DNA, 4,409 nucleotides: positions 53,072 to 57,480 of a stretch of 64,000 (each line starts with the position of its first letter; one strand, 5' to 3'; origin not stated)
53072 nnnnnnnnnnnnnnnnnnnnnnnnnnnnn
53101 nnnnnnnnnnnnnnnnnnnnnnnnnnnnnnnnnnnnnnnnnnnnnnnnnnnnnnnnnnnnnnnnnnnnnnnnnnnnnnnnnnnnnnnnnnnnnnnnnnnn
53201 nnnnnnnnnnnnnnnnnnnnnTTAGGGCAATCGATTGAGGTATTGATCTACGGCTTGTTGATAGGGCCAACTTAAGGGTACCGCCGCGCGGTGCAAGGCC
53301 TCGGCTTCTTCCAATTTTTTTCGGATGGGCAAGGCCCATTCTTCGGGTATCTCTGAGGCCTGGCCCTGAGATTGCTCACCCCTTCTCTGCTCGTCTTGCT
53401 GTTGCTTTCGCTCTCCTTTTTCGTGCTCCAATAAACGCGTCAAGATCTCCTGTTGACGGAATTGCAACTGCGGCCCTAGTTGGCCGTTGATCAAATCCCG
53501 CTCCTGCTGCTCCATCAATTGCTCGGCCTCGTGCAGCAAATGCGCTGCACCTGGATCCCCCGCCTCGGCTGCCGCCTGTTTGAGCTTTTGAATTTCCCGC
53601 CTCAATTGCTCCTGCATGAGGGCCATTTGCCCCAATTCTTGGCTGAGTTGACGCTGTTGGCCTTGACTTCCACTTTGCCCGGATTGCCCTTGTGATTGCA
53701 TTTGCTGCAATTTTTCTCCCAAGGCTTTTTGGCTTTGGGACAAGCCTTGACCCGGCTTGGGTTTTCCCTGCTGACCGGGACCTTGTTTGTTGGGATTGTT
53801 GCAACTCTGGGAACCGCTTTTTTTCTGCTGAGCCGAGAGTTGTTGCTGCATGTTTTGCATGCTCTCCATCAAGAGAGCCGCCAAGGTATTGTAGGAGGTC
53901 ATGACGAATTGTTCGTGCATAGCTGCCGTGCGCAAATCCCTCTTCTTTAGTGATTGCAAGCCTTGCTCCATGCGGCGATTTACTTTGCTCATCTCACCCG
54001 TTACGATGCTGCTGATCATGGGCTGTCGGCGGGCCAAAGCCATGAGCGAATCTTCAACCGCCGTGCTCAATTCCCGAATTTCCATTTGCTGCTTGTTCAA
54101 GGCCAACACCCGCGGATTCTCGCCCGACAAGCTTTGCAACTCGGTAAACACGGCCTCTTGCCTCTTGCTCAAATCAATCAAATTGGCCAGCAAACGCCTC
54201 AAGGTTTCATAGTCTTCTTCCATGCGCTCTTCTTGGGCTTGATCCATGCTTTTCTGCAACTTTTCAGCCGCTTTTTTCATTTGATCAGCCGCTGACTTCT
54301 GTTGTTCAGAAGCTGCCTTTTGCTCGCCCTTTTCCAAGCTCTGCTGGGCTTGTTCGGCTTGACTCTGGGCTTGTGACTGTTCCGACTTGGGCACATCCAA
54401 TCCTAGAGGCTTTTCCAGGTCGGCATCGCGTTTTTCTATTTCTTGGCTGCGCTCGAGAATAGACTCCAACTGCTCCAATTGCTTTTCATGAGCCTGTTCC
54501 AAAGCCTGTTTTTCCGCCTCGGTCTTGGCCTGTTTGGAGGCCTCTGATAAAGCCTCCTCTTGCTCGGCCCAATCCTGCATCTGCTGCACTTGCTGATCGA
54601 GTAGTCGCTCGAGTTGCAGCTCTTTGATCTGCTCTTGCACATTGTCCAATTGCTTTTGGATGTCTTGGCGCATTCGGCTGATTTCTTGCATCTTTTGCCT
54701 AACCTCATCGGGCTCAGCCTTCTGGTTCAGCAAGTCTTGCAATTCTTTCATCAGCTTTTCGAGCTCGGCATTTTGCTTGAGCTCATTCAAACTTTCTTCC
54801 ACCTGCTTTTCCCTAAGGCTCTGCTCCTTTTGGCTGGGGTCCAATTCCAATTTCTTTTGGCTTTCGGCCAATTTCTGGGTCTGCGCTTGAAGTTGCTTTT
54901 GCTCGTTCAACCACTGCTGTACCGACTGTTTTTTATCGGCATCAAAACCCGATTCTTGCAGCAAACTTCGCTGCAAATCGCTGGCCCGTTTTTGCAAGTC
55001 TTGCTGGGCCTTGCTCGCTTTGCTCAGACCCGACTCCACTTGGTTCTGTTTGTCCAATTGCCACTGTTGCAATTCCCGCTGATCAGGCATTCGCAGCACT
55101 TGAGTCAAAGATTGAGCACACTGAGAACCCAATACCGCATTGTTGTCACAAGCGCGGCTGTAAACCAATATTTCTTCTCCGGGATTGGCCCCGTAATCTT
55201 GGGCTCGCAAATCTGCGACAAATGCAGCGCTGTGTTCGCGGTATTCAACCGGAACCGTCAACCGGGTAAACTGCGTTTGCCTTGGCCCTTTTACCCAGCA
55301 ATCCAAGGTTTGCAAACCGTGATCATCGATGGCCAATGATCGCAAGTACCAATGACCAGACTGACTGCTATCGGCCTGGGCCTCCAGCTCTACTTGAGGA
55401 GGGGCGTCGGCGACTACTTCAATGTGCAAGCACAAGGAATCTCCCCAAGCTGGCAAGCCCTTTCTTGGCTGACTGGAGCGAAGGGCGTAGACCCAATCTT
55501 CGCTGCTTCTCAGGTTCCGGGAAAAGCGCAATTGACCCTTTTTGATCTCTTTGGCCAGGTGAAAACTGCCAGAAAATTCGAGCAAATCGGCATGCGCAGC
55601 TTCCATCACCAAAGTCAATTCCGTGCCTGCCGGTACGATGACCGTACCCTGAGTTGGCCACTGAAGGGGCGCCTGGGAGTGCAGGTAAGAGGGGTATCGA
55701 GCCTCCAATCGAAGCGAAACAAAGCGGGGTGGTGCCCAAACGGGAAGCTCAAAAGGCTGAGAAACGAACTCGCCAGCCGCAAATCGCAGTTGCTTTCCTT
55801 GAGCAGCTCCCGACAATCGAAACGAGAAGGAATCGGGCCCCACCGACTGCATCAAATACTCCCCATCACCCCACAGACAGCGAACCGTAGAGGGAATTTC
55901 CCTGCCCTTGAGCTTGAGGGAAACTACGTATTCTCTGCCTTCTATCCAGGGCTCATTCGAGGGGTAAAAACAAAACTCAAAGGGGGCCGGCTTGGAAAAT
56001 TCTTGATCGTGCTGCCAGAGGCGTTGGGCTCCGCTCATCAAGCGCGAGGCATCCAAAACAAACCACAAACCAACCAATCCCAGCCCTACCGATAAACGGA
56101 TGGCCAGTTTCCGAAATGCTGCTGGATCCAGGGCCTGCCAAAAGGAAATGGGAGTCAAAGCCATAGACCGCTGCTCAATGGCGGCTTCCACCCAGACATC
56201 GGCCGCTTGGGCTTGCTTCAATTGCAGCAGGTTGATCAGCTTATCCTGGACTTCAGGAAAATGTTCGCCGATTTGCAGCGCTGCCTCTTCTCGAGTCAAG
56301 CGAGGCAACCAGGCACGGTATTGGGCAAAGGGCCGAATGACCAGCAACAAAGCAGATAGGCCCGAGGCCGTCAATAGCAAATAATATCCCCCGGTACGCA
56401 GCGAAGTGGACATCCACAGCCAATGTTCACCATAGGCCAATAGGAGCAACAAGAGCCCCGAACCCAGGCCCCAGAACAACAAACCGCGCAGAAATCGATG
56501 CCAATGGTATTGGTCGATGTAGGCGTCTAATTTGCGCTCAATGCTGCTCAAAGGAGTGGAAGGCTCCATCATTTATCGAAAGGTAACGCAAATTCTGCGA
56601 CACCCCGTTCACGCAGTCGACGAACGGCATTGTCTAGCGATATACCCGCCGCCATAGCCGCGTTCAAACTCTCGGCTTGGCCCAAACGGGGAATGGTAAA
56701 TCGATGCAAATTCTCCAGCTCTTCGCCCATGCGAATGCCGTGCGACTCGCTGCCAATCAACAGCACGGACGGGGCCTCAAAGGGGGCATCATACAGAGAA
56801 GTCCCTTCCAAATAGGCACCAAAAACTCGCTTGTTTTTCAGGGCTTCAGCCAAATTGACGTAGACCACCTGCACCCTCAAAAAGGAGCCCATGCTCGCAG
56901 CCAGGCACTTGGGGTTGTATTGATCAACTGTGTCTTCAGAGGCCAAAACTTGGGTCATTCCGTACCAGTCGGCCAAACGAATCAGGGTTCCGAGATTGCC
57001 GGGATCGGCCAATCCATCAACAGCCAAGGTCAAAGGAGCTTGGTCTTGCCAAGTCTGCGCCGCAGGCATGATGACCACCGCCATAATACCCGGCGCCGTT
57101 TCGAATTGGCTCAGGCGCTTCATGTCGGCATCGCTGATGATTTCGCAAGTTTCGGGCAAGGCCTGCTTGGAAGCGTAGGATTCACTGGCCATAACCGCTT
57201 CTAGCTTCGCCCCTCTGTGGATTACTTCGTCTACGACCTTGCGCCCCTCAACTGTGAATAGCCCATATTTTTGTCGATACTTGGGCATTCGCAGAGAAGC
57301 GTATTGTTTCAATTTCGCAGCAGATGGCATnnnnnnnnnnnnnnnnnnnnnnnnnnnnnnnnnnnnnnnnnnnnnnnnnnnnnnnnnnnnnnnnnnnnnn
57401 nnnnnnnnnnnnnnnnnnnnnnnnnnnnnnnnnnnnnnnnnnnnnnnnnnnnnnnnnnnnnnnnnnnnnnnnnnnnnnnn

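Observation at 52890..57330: Translationally coupled operon: trmH - 1116-aa membrane-anchored coiled-coil protein - DCC thiol oxidoreductase - metG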

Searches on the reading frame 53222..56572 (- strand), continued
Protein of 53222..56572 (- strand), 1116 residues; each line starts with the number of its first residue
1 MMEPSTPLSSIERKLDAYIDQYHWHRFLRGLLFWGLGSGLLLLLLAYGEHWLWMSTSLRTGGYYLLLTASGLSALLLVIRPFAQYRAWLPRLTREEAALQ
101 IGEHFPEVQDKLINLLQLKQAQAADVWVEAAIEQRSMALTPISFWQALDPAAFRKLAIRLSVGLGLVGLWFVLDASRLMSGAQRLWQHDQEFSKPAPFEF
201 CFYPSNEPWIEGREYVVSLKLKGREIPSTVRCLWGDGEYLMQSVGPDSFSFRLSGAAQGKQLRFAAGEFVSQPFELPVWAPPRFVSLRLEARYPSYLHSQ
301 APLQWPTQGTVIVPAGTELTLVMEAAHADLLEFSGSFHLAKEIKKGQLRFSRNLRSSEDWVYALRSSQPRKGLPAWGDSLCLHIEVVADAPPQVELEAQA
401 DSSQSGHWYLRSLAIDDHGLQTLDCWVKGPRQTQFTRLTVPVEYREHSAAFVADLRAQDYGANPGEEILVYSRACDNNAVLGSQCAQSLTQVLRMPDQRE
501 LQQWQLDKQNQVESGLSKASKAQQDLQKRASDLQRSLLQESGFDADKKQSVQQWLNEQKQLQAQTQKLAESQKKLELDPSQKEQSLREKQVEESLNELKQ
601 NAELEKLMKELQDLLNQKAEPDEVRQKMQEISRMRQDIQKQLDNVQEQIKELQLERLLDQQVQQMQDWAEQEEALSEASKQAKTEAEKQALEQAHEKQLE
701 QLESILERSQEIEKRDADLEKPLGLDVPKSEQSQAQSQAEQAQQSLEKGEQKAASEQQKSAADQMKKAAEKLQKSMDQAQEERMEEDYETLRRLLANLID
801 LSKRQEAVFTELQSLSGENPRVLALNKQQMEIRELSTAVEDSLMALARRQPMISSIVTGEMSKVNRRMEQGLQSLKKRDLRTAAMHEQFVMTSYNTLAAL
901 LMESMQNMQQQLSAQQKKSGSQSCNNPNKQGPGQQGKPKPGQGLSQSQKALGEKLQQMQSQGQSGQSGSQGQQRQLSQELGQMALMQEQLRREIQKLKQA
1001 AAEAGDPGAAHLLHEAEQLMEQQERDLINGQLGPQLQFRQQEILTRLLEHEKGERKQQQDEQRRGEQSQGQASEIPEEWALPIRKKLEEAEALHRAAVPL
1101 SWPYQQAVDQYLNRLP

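Call 65: find_encoding_contigs(protein=P0026, flank=8000, max_places=1)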
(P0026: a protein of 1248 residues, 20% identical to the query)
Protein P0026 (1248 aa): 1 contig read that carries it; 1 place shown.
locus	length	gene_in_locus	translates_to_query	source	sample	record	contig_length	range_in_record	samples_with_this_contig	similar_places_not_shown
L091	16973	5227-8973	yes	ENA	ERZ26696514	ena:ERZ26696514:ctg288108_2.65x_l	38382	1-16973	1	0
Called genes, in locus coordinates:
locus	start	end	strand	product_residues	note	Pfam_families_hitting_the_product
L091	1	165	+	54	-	?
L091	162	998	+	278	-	PF13709:DUF4159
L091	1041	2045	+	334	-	PF00493:MCM (faint), PF20030:bpMoxR, PF00004:AAA (weak), PF07726:AAA_3, PF07728:AAA_5, PF17863:AAA_lid_2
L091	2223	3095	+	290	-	PF01882:DUF58, PF13519:VWA_2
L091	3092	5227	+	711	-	PF07584:BatA, PF00092:VWA (faint), PF13519:VWA_2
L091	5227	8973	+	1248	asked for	-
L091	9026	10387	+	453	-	-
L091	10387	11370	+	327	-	PF02369:Big_1 (weak), PF09134:Invasin_D3 (faint)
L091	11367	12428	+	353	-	-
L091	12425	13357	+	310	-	PF07998:Peptidase_M54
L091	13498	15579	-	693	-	PF03190:Thioredox_DsbH, PF13899:Thioredoxin_7, PF03663:Glyco_hydro_76 (weak)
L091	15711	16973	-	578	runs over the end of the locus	PF18181:SLATT_1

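Call 66: find_encoding_contigs(protein=P0018, flank=8000, max_places=1)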
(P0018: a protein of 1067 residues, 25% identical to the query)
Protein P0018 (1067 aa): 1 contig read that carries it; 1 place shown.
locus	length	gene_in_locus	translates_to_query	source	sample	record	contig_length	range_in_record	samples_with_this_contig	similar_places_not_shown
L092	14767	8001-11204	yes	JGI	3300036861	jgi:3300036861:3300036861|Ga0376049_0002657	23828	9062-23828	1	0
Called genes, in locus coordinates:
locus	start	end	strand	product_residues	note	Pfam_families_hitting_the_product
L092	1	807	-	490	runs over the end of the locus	PF01943:Polysacc_synt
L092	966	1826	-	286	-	PF00288:GHMP_kinases_N, PF08544:GHMP_kinases_C (weak)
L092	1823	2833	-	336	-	PF03706:LPG_synthase_TM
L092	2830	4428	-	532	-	PF01627:Hpt (weak)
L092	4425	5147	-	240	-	PF03740:PdxJ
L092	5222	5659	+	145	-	-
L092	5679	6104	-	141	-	PF00903:Glyoxalase, PF13468:Glyoxalase_3, PF13669:Glyoxalase_4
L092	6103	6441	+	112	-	PF00085:Thioredoxin, PF14595:Thioredoxin_9 (weak), PF13098:Thioredoxin_2, PF13905:Thioredoxin_8 (faint)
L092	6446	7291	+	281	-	PF00590:TP_methylase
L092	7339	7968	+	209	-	PF13709:DUF4159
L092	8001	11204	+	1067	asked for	-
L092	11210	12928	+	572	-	-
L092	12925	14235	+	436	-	-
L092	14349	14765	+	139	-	?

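Call 91: list_cluster_members(proteins=[P0004, P0013, P0007, P0024, P0002])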
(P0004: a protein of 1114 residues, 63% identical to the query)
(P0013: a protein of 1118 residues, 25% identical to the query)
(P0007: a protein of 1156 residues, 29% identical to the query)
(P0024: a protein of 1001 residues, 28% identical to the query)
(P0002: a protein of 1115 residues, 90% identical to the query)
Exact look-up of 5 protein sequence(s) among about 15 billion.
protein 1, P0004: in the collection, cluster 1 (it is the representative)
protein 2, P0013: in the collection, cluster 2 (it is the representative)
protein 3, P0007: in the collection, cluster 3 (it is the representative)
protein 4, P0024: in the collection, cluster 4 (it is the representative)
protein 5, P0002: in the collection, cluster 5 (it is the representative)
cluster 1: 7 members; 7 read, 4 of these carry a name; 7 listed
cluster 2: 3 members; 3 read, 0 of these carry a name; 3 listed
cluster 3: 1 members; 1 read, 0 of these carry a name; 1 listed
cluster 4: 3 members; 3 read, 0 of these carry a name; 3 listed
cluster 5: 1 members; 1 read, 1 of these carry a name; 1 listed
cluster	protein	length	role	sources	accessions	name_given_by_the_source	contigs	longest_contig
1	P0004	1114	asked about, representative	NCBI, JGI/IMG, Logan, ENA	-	-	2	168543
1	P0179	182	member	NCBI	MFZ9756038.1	MAG: hypothetical protein ACO3DK_08400, partial [Bacteroidia bacterium]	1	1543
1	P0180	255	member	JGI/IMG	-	hypothetical protein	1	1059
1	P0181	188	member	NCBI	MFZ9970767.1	MAG: hypothetical protein ACO3GK_05610, partial [Bacteroidia bacterium]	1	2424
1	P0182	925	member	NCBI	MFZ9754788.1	MAG: hypothetical protein ACO3DK_02000, partial [Bacteroidia bacterium]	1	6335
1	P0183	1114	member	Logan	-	-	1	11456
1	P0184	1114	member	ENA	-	-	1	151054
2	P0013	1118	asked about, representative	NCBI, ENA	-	-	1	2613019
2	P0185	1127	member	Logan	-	-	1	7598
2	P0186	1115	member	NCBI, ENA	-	-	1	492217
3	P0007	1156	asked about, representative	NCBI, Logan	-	-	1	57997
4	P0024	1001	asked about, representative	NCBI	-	-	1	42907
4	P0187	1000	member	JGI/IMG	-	-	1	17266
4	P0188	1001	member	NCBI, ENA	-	-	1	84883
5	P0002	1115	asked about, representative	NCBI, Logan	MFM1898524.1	MAG: hypothetical protein RL577_764 [Bacteroidota bacterium]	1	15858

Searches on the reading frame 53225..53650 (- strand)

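Call 51: search_protein_families(library=pfam, proteins=[window:53225-53650:-], max_evalue=5)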
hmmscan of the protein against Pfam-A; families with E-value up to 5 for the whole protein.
seq(142 aa): 2 families
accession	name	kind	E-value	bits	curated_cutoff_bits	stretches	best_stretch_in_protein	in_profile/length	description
PF19908.4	DUF6381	-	0.0046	17.1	26.6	1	14-52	12-51/62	Family of unknown function (DUF6381)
PF05262.16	Borrelia_P83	-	1.5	7.7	33.6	1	8-118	238-350/489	Borrelia P83/100 protein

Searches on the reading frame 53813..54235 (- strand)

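Call 51: search_protein_families(library=pfam, proteins=[window:53813-54235:-], max_evalue=5)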
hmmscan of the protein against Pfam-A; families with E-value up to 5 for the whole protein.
seq(141 aa): 2 families
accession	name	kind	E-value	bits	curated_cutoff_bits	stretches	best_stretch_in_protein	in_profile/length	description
PF05041.20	Pecanex_C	-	0.048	13.6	27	1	58-126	9-75/228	Pecanex protein (C-terminus)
PF12140.13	SLED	-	0.14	13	25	1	11-53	36-79/112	SLED domain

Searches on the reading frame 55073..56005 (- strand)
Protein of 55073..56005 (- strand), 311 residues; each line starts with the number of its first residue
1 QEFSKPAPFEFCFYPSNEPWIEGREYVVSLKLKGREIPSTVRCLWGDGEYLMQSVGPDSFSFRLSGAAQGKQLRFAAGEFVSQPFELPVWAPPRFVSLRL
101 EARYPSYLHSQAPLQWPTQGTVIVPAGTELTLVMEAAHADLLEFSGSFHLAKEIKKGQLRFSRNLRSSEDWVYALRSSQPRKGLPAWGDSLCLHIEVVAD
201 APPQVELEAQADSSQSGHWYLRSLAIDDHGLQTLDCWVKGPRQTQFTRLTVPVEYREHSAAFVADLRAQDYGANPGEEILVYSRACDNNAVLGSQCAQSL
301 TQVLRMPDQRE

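Call 51: search_protein_families(library=pfam, proteins=[window:55073-56005:-], max_evalue=5)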
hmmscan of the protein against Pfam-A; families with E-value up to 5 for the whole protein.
seq(311 aa): 1 family
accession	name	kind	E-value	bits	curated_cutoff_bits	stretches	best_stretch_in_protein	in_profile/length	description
PF13779.11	DUF4175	-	5.6e-05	21.8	27.3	1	105-242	193-325/825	Domain of unknown function (DUF4175)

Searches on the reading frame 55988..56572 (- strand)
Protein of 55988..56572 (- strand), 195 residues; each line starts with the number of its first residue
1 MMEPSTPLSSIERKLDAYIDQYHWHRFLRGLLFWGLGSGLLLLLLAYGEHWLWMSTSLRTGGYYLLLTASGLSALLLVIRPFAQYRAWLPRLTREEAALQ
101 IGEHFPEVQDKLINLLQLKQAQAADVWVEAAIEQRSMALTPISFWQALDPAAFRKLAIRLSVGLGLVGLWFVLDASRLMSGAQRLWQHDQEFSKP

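Call 51: search_protein_families(library=pfam, proteins=[window:55988-56572:-], max_evalue=5)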
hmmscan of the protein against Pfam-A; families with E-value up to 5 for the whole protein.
seq(195 aa): 2 families
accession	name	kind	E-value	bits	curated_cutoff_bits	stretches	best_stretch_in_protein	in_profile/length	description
PF19762.4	DUF6249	-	0.25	11.7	33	1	12-75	47-97/104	Domain of unknown function (DUF6249)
PF03839.21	Sec62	-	4.5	7.5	27.8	1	22-79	91-147/191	Translocation protein Sec62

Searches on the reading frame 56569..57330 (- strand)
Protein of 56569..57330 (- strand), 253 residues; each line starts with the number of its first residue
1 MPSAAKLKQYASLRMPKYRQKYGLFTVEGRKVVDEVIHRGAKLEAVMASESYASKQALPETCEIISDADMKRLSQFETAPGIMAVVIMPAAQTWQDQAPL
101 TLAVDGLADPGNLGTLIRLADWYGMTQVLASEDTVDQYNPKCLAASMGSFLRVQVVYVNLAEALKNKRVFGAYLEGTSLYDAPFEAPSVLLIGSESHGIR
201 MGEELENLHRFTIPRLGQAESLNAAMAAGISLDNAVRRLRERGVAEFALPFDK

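Call 3: search_protein_families(library=pfam, proteins=[window:56569-57330:-], max_evalue=0.01)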
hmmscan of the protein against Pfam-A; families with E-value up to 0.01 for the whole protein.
window:56569-57330:- (253 aa): 2 families
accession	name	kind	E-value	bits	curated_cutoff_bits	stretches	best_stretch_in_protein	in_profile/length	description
PF00588.24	SpoU_methylase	-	7e-27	94.7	29.7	1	100-232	2-141/142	SpoU rRNA Methylase family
PF22435.1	MRM3-like_sub_bind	-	2.1e-11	44.5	27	1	6-84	3-84/84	MRM3-like substrate binding domain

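Call 6: search_protein_families(library=ncbifam, proteins=[window:56569-57330:-], max_evalue=0.01)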
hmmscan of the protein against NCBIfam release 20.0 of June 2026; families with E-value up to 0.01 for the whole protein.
window:56569-57330:- (253 aa): 6 families
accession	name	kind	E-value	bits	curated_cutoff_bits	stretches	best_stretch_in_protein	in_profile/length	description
TIGR00186.1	rRNA_methyl_3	equivalog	8.2e-21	74.6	160.15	1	91-237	84-238/240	23S rRNA (guanosine(2251)-2'-O)-methyltransferase RlmB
NF008386.0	PRK11181.1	equivalog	3.1e-14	52.8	366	1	95-238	91-241/244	23S rRNA (guanosine(2251)-2'-O)-methyltransferase RlmB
NF008117.0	PRK10864.1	equivalog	3.6e-07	29.7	267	1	97-237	191-340/344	tRNA/rRNA methyltransferase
NF008295.0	PRK11081.1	equivalog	6.7e-07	29.1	227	1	96-243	16-169/230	tRNA (guanosine(18)-2'-O)-methyltransferase TrmH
NF000477.1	NshR_TsnR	equivalog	0.00059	19.3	425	1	80-238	94-263/266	NshR/TsnR family 23S rRNA methyltransferase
TIGR00050.1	rRNA_methyl_1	subfamily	0.003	17.5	167.15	0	109-230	14-148/233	TrmJ/YjtD family RNA methyltransferase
